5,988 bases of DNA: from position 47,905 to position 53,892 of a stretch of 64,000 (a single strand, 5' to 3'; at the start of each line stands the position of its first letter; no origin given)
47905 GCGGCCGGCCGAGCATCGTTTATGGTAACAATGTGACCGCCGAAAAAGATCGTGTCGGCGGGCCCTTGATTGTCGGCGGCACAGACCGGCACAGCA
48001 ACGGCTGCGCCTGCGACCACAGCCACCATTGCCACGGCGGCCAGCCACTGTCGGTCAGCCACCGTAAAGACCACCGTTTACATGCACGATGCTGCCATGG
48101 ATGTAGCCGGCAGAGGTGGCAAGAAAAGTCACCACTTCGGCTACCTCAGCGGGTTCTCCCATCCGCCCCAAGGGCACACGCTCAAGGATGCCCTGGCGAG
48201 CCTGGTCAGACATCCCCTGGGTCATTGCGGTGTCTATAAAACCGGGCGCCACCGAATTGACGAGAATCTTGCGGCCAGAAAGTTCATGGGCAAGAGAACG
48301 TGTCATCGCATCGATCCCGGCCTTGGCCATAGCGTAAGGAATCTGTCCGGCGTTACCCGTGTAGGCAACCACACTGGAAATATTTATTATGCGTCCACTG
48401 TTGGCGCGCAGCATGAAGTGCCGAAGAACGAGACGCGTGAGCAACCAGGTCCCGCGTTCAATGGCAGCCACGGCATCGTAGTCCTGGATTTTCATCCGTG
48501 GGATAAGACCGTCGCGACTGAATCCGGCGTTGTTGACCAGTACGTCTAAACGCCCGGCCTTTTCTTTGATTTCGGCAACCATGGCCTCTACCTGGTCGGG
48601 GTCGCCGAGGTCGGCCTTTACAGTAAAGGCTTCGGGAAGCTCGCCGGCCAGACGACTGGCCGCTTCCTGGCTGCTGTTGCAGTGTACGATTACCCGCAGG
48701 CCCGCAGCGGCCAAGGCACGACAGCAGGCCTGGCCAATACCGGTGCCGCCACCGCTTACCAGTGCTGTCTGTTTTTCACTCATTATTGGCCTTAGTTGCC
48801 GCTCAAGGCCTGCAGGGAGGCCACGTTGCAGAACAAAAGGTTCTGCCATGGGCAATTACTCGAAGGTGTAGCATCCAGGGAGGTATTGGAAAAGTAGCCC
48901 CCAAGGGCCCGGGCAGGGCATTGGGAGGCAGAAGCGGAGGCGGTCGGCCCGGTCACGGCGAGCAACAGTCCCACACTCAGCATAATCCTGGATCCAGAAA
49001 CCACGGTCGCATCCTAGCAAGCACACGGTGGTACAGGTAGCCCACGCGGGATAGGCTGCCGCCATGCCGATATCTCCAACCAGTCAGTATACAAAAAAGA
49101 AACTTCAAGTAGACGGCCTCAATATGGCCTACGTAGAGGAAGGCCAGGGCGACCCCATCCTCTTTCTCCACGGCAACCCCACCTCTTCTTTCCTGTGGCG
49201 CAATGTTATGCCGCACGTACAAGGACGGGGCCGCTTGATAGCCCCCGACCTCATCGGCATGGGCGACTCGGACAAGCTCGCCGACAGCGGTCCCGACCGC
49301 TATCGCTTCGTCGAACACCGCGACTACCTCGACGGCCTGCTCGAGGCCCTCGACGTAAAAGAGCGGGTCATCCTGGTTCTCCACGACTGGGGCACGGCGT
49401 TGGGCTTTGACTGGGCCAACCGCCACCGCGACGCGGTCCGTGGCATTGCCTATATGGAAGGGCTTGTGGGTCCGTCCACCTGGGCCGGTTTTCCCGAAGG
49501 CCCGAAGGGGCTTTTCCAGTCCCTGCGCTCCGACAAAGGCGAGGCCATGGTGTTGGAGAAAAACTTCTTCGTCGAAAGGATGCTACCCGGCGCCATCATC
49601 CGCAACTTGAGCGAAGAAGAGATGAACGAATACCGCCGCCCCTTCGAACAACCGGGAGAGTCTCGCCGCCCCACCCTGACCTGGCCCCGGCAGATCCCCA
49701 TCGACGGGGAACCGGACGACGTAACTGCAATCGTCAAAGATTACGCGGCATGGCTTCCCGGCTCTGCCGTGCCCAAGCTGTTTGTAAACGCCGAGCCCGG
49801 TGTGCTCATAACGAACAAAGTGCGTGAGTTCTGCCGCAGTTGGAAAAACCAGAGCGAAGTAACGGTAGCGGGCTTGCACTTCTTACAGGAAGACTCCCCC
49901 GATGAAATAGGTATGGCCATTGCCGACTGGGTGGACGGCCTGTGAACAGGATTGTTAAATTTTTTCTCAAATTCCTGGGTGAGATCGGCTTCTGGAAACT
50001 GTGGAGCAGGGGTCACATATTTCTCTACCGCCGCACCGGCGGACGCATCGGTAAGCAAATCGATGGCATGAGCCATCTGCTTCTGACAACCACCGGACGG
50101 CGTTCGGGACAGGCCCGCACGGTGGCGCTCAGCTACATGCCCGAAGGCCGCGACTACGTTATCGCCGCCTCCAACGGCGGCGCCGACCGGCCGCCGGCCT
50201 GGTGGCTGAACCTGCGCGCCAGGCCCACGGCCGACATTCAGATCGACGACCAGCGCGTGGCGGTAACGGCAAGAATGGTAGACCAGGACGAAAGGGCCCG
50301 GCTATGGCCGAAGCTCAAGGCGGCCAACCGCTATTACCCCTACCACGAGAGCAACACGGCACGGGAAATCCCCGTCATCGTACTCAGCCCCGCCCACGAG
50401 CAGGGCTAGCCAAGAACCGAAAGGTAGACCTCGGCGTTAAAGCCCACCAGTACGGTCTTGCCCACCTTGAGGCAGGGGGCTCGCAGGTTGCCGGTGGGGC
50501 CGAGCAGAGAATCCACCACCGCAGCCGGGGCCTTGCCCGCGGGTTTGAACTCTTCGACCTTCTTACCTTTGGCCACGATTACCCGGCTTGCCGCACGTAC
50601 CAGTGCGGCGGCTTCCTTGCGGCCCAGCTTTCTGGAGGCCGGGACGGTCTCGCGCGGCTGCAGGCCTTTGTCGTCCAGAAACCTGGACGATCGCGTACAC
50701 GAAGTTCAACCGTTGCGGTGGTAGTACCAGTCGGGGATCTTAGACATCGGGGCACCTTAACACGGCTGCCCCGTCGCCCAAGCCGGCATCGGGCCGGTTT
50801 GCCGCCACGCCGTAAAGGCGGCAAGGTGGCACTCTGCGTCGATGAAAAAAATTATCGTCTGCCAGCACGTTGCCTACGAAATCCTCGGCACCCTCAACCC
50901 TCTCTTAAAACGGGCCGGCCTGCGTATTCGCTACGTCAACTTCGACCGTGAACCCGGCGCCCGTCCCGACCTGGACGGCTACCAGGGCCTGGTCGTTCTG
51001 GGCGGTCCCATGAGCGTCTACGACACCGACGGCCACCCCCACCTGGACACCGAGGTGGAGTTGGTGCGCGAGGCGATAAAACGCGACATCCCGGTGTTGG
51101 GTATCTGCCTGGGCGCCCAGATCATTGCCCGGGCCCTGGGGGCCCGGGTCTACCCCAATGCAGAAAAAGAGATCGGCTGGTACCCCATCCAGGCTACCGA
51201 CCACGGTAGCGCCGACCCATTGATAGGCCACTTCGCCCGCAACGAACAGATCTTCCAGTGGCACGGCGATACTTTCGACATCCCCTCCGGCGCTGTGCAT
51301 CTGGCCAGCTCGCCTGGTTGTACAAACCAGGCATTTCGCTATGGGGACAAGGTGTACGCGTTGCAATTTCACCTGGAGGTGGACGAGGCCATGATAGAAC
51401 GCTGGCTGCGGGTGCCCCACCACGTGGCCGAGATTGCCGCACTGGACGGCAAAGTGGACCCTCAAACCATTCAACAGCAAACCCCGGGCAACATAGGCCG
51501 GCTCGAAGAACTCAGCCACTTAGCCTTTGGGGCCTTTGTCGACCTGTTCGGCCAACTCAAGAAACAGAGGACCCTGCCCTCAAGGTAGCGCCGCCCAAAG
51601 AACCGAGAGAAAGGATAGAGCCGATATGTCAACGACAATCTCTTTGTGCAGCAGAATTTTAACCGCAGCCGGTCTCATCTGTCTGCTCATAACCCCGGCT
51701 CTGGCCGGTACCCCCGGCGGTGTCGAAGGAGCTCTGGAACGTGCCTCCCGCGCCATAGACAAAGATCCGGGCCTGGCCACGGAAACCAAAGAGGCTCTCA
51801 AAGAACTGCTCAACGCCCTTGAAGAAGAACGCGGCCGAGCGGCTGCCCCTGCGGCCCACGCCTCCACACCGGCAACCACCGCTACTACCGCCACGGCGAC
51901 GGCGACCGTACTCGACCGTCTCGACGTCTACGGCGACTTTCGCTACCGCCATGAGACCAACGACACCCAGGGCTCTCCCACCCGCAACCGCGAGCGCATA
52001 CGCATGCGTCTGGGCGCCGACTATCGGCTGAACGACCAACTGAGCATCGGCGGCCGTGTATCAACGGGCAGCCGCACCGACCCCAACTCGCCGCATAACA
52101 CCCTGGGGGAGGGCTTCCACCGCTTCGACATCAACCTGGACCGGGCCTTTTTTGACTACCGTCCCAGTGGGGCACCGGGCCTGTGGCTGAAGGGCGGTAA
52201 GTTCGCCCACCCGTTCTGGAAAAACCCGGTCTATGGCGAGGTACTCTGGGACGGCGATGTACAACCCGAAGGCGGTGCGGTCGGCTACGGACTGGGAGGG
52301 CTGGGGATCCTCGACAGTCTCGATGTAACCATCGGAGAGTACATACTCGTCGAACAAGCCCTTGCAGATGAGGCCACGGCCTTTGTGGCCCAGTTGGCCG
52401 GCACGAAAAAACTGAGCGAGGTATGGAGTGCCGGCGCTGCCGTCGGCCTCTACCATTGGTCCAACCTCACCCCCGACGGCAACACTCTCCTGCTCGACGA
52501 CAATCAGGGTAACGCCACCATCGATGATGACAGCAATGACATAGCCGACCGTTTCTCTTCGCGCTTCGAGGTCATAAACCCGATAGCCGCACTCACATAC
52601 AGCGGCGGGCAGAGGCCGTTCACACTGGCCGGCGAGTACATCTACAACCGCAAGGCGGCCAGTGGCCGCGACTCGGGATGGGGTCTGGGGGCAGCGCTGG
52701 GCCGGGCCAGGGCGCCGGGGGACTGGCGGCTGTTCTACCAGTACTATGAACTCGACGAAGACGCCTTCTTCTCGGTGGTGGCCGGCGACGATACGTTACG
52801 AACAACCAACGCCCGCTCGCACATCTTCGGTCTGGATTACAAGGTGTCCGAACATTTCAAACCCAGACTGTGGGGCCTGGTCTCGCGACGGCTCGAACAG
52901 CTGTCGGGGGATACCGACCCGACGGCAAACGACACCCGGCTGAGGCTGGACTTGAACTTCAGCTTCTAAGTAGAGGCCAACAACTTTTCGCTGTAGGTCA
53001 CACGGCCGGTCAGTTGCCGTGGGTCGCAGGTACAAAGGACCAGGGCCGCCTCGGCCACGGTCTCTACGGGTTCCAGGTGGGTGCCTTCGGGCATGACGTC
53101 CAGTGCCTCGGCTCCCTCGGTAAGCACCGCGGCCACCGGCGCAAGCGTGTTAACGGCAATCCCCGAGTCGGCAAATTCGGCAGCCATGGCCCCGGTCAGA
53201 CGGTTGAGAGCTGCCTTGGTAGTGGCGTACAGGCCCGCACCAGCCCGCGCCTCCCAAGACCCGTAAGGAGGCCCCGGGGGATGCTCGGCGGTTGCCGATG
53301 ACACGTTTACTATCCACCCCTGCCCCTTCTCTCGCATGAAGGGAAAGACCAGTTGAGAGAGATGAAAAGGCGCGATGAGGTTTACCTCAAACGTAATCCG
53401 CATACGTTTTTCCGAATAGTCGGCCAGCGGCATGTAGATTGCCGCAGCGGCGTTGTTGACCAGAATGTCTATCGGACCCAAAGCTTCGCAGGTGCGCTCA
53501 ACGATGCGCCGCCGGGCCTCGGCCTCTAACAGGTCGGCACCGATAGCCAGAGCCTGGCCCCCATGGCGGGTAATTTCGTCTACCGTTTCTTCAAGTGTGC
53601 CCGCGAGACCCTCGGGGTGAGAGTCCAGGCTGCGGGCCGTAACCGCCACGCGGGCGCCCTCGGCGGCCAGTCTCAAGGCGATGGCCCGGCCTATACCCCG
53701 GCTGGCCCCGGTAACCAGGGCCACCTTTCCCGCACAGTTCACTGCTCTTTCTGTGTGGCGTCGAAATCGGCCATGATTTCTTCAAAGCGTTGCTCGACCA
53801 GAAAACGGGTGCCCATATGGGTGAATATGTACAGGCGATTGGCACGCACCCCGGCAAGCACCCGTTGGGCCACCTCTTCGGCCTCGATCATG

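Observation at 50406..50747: Hidden selenoprotein candidate: ArsC/Spx-family gene with UGA in a UxxC redox motif plus a SECIS-like hairpin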

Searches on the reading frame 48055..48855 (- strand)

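Call 29: search_protein_families(library=pfam, proteins=[window:48055-48855:-], max_evalue=0.00001)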
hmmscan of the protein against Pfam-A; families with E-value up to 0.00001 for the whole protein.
window:48055-48855:- (266 aa): 3 families
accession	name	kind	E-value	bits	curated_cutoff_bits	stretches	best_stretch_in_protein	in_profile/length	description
PF13561.12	adh_short_C2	-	2.1e-55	188.3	27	1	38-263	6-235/236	Enoyl-(Acyl carrier protein) reductase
PF00106.31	adh_short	-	1.8e-50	171.6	26.6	1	29-218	1-193/195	short chain dehydrogenase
PF08659.16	KR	-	5.6e-18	65.9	22.6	1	30-189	2-164/180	KR domain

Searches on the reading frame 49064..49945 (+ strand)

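Call 29: search_protein_families(library=pfam, proteins=[window:49064-49945:+], max_evalue=0.00001)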
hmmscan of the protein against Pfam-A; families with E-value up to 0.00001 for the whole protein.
window:49064-49945:+ (293 aa): 2 families
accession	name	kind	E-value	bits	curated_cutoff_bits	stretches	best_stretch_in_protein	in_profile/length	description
PF00561.26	Abhydrolase_1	-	4.6e-22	79.3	25.8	1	31-279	2-245/245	alpha/beta hydrolase fold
PF12697.13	Abhydrolase_6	-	2.2e-14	55.1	26.3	1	32-281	1-213/217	Alpha/beta hydrolase family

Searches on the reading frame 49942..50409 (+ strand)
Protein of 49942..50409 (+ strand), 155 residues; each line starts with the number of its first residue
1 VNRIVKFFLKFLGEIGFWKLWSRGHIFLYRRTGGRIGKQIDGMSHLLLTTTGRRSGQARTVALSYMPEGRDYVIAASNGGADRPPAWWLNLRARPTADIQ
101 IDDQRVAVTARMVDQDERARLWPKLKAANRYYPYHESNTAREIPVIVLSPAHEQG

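Call 29: search_protein_families(library=pfam, proteins=[window:49942-50409:+], max_evalue=0.00001)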
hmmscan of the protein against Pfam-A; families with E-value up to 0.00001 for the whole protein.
window:49942-50409:+ (155 aa): 1 family
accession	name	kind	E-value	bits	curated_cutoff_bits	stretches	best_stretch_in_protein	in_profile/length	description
PF04075.20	F420H2_quin_red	-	6.6e-38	130.2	22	1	21-149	1-129/130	F420H(2)-dependent quinone reductase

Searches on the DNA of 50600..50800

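Call 42: search_rna_families(source=window, start=50600, end=50800, threshold=evalue, max_evalue=10)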
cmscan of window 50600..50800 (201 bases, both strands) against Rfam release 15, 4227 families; matches with E-value up to 10: 0.
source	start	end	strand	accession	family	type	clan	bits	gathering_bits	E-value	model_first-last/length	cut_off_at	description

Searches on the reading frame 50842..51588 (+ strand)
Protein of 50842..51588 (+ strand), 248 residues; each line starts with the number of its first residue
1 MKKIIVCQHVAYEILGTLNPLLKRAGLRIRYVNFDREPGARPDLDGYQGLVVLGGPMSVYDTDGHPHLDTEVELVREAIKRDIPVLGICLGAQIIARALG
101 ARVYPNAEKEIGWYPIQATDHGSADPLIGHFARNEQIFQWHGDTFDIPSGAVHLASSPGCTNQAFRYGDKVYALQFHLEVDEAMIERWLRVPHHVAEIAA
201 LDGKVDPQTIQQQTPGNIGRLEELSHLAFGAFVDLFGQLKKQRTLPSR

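Call 29: search_protein_families(library=pfam, proteins=[window:50842-51588:+], max_evalue=0.00001)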
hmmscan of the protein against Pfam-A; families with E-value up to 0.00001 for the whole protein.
window:50842-51588:+ (248 aa): 2 families
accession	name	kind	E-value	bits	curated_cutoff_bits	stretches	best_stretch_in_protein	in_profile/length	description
PF00117.34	GATase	-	2.3e-23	83.3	22.8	1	23-181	18-174/190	Glutamine amidotransferase class-I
PF07722.19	Peptidase_C26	-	5.5e-08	33.3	20.5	1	70-111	93-134/219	Peptidase C26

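Call 30: find_encoding_contigs(protein=window:50842-51588:+, flank=10000, max_places=3)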
Protein window:50842-51588:+ (248 aa): 4 contigs read that carry it; 3 places shown.
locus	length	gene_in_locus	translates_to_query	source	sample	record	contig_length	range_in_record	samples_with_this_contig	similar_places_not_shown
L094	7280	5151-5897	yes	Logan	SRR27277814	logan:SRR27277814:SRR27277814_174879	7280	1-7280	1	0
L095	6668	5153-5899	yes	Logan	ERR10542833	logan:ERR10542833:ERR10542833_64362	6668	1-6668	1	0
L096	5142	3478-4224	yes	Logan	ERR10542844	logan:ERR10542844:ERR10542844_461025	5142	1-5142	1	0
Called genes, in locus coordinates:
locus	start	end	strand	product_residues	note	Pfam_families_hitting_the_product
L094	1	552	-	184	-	?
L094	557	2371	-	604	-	PF07969:Amidohydro_3, PF01979:Amidohydro_1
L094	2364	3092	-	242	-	PF00106:adh_short, PF08659:KR, PF13561:adh_short_C2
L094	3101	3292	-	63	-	-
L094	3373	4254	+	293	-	PF00561:Abhydrolase_1, PF12697:Abhydrolase_6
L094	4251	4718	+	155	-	PF04075:F420H2_quin_red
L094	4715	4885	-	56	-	-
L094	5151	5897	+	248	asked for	PF00117:GATase, PF07722:Peptidase_C26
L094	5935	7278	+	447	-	PF16930:Porin_5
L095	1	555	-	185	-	?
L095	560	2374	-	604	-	PF07969:Amidohydro_3, PF01979:Amidohydro_1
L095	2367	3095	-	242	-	PF00106:adh_short, PF08659:KR, PF13561:adh_short_C2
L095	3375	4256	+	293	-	PF00561:Abhydrolase_1, PF12697:Abhydrolase_6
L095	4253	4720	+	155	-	PF04075:F420H2_quin_red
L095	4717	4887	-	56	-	-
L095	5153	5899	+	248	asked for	PF00117:GATase, PF07722:Peptidase_C26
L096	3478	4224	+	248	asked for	PF00117:GATase, PF07722:Peptidase_C26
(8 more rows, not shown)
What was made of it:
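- Gene callers treat the locus as a 56-aa remnant (call 30).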

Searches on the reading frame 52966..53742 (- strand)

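Call 29: search_protein_families(library=pfam, proteins=[window:52966-53742:-], max_evalue=0.00001)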
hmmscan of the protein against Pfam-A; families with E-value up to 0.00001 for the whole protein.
window:52966-53742:- (258 aa): 4 families
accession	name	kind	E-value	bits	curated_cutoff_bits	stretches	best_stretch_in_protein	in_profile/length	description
PF00106.31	adh_short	-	2.4e-43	148.3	26.6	1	6-209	1-185/195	short chain dehydrogenase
PF13561.12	adh_short_C2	-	6.7e-31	108.1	27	1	12-250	1-230/236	Enoyl-(Acyl carrier protein) reductase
PF08659.16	KR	-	1.1e-07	32.4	22.6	1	8-133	3-124/180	KR domain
PF01370.27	Epimerase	-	9.7e-06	25.6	20.9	0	8-195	1-165/240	NAD dependent epimerase/dehydratase family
